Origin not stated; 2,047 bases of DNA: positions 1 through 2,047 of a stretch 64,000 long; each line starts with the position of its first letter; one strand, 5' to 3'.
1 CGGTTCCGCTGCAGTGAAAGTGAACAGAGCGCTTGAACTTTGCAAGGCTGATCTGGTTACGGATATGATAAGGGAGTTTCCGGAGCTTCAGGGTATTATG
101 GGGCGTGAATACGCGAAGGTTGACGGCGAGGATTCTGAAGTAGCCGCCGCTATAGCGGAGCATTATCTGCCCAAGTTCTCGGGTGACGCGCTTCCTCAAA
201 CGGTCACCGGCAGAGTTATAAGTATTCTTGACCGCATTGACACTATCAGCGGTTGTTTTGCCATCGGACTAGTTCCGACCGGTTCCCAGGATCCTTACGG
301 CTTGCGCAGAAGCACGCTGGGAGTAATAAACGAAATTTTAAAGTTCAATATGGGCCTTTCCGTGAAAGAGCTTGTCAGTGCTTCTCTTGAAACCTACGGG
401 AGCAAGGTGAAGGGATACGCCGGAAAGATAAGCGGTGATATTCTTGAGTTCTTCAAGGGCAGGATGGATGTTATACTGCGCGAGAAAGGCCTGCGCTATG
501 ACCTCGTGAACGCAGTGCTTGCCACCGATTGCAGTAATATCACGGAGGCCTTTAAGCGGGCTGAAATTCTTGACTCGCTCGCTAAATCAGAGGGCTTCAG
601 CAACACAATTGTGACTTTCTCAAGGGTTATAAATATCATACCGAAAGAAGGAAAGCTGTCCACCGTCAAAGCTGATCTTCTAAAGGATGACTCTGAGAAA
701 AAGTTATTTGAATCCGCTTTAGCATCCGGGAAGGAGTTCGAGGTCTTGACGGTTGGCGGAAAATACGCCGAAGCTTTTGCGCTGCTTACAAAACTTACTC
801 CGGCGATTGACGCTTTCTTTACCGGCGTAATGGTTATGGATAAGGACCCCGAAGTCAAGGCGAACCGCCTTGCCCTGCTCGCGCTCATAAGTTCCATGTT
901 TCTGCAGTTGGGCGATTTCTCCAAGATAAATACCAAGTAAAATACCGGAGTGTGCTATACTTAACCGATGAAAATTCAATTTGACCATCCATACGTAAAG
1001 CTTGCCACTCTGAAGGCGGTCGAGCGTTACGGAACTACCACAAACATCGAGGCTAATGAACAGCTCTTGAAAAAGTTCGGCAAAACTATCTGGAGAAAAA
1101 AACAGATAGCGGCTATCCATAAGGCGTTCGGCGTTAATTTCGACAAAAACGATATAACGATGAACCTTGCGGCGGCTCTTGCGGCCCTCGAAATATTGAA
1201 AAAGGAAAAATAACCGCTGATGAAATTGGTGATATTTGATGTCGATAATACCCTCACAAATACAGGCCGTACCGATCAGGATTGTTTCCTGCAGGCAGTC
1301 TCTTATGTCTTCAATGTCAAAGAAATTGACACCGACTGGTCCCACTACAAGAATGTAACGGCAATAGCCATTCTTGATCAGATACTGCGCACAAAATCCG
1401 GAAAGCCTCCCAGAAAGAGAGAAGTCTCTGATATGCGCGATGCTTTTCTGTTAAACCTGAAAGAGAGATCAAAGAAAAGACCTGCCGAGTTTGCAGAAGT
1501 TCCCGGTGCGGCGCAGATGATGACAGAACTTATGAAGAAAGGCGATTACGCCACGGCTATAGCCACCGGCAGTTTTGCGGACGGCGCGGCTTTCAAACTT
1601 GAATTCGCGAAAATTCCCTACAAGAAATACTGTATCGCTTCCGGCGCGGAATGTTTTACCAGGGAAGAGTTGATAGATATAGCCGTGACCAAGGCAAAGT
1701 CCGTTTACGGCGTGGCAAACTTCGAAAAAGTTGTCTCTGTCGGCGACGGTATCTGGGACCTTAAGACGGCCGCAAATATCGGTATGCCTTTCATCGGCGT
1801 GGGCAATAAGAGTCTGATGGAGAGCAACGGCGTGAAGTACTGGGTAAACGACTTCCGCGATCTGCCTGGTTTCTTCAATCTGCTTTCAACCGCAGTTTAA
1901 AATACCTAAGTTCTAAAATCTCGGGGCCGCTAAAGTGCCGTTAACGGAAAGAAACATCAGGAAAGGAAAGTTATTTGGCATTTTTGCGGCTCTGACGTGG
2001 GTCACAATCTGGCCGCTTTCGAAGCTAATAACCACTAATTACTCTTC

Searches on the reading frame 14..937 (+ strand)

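Call 85: search_protein_families(library=pfam, proteins=[window:14-937:+], max_evalue=0.00001)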
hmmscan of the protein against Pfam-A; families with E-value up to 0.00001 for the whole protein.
window:14-937:+ (308 aa): 2 families
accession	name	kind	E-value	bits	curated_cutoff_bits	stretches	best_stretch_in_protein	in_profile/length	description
PF02092.22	tRNA_synt_2f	-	1.5e-62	212.7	29.2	1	2-170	374-536/536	Glycyl-tRNA synthetase beta subunit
PF05746.21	DALR_1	-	4.4e-07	30.4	22.3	1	201-295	4-101/117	DALR anticodon binding domain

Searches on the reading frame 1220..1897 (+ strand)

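Call 85: search_protein_families(library=pfam, proteins=[window:1220-1897:+], max_evalue=0.00001)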
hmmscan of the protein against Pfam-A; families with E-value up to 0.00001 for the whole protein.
window:1220-1897:+ (226 aa): 2 families
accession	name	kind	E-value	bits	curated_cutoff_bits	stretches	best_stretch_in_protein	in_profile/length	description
PF13419.12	HAD_2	-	8.5e-12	46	23.8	1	4-194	1-178/178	Haloacid dehalogenase-like hydrolase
PF00702.32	Hydrolase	-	2e-10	41.8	26.4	1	1-188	1-191/191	haloacid dehalogenase-like hydrolase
